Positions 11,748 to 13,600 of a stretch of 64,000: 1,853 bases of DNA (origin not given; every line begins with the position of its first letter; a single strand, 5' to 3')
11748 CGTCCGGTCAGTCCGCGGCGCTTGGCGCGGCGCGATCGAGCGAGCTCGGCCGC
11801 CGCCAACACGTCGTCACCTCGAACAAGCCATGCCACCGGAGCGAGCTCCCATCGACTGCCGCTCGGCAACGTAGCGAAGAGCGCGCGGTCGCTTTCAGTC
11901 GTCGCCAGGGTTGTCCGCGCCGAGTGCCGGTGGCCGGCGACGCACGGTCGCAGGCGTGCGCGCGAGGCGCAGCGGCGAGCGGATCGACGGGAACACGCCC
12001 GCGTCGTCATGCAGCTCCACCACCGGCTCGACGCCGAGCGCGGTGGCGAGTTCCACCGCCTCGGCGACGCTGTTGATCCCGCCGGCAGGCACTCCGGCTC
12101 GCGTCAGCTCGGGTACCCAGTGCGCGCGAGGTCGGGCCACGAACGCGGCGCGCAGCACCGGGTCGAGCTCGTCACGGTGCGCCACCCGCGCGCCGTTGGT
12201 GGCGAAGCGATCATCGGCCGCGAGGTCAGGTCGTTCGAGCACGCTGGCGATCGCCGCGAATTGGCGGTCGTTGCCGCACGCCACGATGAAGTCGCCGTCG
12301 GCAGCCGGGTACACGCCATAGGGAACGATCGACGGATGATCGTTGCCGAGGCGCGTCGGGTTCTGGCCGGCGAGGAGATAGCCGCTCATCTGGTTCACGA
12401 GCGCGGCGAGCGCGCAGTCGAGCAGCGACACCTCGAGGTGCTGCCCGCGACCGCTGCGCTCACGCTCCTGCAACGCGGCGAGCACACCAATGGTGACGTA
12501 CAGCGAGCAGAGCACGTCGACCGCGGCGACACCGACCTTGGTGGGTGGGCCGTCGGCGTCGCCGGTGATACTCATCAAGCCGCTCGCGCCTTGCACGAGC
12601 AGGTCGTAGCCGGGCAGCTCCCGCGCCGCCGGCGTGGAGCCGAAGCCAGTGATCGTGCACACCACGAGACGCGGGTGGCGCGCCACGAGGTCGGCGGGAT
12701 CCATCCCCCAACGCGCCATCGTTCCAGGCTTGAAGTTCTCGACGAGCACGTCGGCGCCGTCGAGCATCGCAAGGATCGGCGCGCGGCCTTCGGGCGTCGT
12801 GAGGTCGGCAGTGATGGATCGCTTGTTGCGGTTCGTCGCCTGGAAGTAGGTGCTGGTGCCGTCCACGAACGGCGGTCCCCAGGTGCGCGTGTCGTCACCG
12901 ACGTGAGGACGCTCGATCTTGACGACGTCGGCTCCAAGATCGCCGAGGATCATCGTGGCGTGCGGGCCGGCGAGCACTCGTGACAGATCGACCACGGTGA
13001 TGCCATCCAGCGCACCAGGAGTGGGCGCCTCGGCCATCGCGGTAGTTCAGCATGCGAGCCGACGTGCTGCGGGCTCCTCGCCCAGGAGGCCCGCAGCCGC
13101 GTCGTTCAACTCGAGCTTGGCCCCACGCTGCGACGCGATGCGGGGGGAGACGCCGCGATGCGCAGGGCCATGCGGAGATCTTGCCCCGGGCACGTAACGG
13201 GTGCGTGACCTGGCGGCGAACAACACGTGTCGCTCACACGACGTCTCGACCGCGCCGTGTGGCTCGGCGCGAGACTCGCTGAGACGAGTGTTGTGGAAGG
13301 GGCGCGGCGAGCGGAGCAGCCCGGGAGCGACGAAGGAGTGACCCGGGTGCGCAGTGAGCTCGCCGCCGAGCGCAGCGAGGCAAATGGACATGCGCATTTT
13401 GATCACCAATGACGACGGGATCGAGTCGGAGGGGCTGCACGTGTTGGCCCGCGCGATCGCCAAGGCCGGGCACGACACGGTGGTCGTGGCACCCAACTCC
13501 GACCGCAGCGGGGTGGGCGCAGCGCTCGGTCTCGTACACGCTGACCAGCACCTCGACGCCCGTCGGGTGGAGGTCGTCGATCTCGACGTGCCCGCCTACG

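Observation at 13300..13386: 87-nt structured leader element duplicated immediately 5' of two unrelated genes (surE and an SDR)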

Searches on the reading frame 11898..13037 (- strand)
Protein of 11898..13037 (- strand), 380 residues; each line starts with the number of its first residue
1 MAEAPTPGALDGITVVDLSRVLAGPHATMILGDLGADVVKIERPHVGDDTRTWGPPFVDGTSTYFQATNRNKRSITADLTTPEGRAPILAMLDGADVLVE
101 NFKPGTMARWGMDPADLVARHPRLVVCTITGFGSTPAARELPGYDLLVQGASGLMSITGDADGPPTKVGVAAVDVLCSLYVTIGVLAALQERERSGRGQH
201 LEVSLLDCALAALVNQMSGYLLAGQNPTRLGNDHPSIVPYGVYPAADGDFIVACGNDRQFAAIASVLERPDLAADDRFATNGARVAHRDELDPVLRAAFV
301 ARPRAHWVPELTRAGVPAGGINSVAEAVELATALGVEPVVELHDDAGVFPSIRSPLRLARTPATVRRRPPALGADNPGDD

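Call 78: search_protein_families(library=pfam, proteins=[window:11898-13037:-], max_evalue=0.001)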
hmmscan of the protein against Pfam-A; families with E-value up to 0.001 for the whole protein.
window:11898-13037:- (380 aa): 1 family
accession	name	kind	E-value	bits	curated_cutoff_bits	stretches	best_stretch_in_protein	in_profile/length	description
PF02515.22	CoA_transf_3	-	4.9e-123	411.3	23.3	1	10-376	1-366/366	CoA-transferase family III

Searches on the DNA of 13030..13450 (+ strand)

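Call 11: search_dna_similar(query=window:13290-13390:+, collection=plasmids, mode=distant, max_evalue=0.001, max_rows=40)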
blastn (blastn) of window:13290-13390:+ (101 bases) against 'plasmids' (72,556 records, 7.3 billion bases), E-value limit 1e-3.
No match.

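Call 12: search_dna_similar(query=window:13290-13390:+, collection=phages, mode=distant, max_evalue=0.001, max_rows=20)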
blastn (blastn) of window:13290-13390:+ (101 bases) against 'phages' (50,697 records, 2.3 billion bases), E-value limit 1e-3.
No match.

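Call 37: search_rna_families(source=window, start=13200, end=13450, threshold=evalue, max_evalue=10)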
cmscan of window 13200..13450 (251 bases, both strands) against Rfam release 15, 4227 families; matches with E-value up to 10: 3.
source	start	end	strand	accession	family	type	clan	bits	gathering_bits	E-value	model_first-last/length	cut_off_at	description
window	13234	13289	-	RF02679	Pistol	Gene; ribozyme;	-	12.9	34.5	4.8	1-68/68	no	Pistol ribozyme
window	13405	13433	+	RF01145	sR14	Gene; snRNA; snoRNA; CD-box;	-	9.3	38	3.9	1-54/54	no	Small nucleolar RNA sR14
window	13324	13352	+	RF01151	snoU82P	Gene; snRNA; snoRNA; CD-box;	-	8.9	42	6.4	1-55/55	no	Small nucleolar RNA U82P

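Call 68: build_rna_model(alignment_id=A3, structure=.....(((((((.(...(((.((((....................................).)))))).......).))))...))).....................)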
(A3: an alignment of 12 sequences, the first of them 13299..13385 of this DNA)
Model R1 built from alignment A3 (12 sequences, 109 columns); structure: as given.
model positions 87; base pairs 15; branch points 0; effective number of sequences 1.96; information 0.654 bits per position. Calibrated on 0.2 Mb of random sequence (short: E-values are rough).
structure used (alignment columns):
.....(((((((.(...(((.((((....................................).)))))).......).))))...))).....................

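Call 69: search_with_rna_model(model_id=R1, sources=[window, L011, L024, L039, L043, L164, L166, L167, L168, L170, L171, L172, L173, L174, L175, L176, L177], max_evalue=1)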
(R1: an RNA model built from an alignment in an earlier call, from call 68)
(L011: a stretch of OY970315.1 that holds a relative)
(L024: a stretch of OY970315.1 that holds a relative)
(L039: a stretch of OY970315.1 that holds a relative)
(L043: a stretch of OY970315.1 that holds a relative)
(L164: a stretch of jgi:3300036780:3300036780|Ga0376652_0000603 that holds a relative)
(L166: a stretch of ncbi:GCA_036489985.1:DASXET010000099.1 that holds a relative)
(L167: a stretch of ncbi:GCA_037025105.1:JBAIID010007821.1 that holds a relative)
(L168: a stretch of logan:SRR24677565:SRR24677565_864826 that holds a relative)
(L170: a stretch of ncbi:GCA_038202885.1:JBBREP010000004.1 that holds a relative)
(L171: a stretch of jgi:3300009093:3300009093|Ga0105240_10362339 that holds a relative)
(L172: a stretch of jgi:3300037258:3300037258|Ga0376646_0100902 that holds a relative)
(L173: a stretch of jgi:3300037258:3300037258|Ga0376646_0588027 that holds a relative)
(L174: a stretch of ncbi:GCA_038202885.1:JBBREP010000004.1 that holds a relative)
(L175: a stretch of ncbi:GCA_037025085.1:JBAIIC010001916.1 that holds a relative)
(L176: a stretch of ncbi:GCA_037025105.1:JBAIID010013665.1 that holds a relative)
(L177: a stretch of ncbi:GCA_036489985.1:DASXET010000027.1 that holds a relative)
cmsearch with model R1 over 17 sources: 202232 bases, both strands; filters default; matches with E-value up to 1: 34.
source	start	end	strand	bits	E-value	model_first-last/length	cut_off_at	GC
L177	39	125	+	107.8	9.4e-19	1-87/87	no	0.72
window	27160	27246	+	107.3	1.2e-18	1-87/87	no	0.74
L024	6994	7080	-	101.5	1.6e-17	1-87/87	no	0.74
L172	1511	1598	+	100.7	2.4e-17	1-87/87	no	0.73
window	13299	13385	+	99.6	3.9e-17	1-87/87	no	0.75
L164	9916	10002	+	99.6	3.9e-17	1-87/87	no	0.75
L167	28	114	+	92.1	1.1e-15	1-87/87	no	0.7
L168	528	614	+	92.1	1.1e-15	1-87/87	no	0.7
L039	7739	7825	+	91.5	1.6e-15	1-87/87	no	0.76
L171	555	641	+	91.4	1.6e-15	1-87/87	no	0.77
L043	3995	4082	+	79.1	4.2e-13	1-87/87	no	0.76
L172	1209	1297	+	75.9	1.8e-12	1-87/87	no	0.73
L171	272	359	+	74.2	3.9e-12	1-87/87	no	0.77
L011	6260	6361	+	70.7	1.9e-11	1-87/87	no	0.73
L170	10937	11027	+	62.5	7.5e-10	1-87/87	no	0.74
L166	606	667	+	51.7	9.9e-08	7-67/87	no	0.74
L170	20382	20460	-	22.5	0.054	1-87/87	no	0.7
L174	280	358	-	22.5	0.054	1-87/87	no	0.7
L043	1688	1772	-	21.4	0.088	1-87/87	no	0.71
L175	13148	13234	-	20.5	0.13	1-87/87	no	0.75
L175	5233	5283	-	19.8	0.19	1-87/87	no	0.78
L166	8623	8659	+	19.4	0.22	1-87/87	no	0.81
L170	2845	2925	+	18.7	0.3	1-87/87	no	0.7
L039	931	986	-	18.6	0.32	1-87/87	no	0.66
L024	2229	2299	+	18.3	0.36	1-87/87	no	0.73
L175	5199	5292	+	18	0.42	1-87/87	no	0.74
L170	19522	19583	-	17.5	0.51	1-87/87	no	0.74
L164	1664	1742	+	17.3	0.57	1-87/87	no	0.7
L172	4043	4130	+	17.3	0.57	1-87/87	no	0.68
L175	5031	5103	-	17.2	0.61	1-87/87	no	0.77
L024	2087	2174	+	16.9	0.68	1-87/87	no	0.75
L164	4134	4218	+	16.2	0.96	1-87/87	no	0.71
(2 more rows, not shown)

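Call 71: search_with_rna_model(model_id=R1, sources=[L001, L002, L003, L004, L005, L006, L007, L008, L009, L010, L012, L013, L014, L015, L016, L017, L018, L019, L020, L021, L022, L023, L025, L026, L027, L028, L029, L030, L031, L032, L033, L034, L035, L036, L037, L038, L040, L041, L042, L044, L045, L046, L047, L048, L049, L050, L051, L052, L053, L054, L055, L056, L057, L058, L059, L060, L061, L062, L063, L064, L065, L066, L067, L068, L069, L070, L071, L072, L073, L074, L075, L076, L077, L078, L079, L080, L081, L082, L083, L084, L085, L086, L087, L088, L089, L090, L091, L092, L093, L094, L095, L096, L097, L098, L099, L100, L101, L102, L103, L104], max_evalue=0.1)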
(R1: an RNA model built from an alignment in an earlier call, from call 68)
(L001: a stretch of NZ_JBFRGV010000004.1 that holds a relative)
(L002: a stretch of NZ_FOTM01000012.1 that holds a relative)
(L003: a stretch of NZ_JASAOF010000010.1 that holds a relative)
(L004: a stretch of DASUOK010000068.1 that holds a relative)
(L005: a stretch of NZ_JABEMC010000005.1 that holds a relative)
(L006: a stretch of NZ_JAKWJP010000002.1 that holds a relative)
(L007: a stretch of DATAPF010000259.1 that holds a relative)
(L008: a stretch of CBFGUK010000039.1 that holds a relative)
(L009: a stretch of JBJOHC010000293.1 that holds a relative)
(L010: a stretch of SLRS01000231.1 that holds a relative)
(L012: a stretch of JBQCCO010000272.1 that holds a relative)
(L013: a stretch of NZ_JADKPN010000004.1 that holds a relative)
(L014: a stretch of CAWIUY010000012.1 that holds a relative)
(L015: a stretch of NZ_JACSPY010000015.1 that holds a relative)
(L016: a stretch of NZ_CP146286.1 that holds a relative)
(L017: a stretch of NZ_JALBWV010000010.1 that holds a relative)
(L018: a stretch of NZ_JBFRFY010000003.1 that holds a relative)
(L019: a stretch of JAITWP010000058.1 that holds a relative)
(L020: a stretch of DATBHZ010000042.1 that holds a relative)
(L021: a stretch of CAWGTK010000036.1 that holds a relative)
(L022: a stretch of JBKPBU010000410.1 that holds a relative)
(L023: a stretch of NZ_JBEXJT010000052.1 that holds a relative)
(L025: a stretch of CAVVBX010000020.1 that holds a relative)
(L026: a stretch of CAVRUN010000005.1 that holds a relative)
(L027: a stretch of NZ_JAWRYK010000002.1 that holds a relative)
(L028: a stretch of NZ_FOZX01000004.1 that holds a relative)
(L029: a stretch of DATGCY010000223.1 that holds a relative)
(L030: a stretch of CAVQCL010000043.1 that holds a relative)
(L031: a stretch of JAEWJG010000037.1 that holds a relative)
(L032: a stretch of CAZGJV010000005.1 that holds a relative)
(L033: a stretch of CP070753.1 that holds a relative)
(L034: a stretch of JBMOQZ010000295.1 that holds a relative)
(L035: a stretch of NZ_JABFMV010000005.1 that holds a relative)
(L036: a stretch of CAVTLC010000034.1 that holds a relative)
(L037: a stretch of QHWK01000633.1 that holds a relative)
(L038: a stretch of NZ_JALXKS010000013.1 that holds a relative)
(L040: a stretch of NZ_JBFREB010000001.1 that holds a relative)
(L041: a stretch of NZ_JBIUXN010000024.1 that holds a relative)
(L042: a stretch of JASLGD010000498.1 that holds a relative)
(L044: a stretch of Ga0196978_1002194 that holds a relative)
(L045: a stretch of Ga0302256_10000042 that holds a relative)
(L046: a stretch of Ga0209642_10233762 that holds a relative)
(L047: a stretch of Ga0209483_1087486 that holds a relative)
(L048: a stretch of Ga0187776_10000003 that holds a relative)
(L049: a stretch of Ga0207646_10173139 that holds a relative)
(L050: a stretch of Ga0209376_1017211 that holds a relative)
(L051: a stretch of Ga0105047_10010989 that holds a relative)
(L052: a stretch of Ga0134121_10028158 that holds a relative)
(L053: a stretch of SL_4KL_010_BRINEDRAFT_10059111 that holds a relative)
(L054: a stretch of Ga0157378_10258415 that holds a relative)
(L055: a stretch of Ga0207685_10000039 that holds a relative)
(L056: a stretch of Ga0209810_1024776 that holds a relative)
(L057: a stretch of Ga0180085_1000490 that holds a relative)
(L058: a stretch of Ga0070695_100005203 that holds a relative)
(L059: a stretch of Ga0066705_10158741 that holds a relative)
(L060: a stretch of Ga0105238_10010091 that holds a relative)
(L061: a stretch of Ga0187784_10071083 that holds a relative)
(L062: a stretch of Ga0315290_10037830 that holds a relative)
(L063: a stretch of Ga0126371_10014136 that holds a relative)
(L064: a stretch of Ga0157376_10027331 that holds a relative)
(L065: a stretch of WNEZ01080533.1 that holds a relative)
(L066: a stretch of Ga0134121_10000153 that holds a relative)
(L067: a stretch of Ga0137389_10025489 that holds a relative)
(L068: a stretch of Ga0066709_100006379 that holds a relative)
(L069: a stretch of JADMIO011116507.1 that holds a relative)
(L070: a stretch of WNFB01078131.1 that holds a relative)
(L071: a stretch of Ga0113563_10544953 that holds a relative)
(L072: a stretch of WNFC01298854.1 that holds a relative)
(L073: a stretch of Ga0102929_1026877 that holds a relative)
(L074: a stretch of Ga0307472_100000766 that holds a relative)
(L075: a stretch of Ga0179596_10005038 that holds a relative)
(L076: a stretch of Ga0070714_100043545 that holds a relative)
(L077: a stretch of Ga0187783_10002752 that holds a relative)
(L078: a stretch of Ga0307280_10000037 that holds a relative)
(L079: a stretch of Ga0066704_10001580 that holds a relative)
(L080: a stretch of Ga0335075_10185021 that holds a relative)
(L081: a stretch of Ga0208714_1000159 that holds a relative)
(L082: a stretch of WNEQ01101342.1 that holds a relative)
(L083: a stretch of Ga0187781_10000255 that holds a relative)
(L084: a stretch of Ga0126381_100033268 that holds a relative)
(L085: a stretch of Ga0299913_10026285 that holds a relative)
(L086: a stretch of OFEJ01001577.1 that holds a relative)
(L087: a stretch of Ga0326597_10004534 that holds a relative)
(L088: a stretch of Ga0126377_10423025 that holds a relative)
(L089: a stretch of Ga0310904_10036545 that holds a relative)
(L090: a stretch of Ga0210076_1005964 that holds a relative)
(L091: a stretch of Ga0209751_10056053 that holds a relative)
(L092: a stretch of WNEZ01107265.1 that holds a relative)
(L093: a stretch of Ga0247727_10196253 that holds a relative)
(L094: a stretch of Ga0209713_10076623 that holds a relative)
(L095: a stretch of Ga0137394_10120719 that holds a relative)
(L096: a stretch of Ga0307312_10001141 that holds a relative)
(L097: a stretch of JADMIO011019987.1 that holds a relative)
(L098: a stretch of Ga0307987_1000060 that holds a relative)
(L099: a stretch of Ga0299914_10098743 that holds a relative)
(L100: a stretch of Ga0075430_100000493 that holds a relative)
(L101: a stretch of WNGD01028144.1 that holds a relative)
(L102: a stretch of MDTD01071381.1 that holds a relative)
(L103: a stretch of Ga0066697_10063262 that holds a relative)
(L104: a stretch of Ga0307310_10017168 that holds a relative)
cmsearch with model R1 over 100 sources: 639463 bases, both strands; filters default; matches with E-value up to 0.1: 11.
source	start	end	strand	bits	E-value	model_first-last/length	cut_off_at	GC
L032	2315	2367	-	30.6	0.0044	1-87/87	no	0.77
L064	3777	3827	-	29.6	0.0071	1-87/87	no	0.76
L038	5399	5448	-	28.1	0.013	1-87/87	no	0.72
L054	580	632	-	27.4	0.019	1-87/87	no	0.68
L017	1254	1291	+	26.2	0.032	1-87/87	no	0.79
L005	3575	3624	+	25.3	0.048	1-87/87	no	0.7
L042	1502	1556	-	25.2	0.052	1-87/87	no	0.8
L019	972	1059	+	24.8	0.061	1-87/87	no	0.7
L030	5731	5773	-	24.6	0.065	1-87/87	no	0.77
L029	1137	1189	+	24.6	0.067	1-87/87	no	0.72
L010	4579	4659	+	24.4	0.074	1-87/87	no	0.79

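Call 72: search_with_rna_model(model_id=R1, sources=[L105, L106, L107, L108, L109, L110, L111, L112, L113, L114, L115, L116, L117, L118, L119, L120, L121, L122, L123, L124, L125, L126, L127, L128, L129, L130, L131, L132, L133, L134, L135, L136, L137, L138, L139, L140, L141, L142, L143, L144, L145, L146, L147, L148, L149, L150, L151, L152, L153, L154, L155, L156, L157, L158, L159, L160, L161, L162, L163], max_evalue=0.1)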
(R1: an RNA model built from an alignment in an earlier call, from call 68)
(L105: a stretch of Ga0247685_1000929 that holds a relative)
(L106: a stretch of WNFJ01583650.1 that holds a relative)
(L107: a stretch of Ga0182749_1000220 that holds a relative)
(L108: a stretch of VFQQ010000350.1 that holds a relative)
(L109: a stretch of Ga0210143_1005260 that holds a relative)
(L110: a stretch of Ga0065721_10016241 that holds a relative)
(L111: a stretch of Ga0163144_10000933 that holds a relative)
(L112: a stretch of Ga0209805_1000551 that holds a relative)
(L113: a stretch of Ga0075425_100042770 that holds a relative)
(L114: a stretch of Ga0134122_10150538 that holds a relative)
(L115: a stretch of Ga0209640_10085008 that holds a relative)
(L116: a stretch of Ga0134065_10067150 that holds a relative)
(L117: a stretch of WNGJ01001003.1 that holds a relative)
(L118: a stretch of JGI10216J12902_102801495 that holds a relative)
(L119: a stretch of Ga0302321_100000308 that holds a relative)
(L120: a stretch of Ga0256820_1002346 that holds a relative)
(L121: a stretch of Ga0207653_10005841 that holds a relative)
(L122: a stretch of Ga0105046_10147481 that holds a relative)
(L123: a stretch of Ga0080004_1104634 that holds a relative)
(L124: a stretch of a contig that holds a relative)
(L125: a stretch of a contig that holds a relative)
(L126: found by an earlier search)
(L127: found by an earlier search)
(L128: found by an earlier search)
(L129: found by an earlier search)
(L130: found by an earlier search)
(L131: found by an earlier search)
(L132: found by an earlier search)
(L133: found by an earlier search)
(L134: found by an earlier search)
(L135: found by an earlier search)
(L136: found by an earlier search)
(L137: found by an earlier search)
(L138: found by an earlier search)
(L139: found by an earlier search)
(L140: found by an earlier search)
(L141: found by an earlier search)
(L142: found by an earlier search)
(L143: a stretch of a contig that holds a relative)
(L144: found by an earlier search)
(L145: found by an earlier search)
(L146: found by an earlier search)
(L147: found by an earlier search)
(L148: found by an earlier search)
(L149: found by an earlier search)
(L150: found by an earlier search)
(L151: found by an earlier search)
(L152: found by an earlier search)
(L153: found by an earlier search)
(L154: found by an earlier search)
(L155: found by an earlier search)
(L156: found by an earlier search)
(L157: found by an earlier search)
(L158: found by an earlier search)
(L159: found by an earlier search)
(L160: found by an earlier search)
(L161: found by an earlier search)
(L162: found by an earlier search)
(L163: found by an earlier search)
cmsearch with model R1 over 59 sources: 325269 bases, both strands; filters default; matches with E-value up to 0.1: 6.
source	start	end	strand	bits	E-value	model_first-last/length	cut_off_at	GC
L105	2244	2294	+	29.6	0.0036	1-87/87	no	0.76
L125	1142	1202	+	27.2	0.01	1-87/87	no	0.79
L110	351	414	-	25.7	0.021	1-87/87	no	0.73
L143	4630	4741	-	23.6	0.052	1-87/87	no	0.72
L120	1240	1298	-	23.1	0.066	1-87/87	no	0.76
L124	7128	7194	+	22.3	0.097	1-87/87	no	0.78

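Call 79: search_rna_families(source=window, start=13030, end=13300, threshold=evalue, max_evalue=10)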
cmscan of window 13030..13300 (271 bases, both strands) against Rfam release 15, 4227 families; matches with E-value up to 10: 2.
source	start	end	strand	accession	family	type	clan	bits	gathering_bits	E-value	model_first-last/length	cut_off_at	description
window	13086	13158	+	RF01534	TB10Cs4H4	Gene; snRNA; snoRNA; HACA-box;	-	20.2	50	0.088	1-66/66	no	Trypanosomatid snoRNA TB10Cs4H4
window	13234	13289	-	RF02679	Pistol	Gene; ribozyme;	-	12.9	34.5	5.2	1-68/68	no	Pistol ribozyme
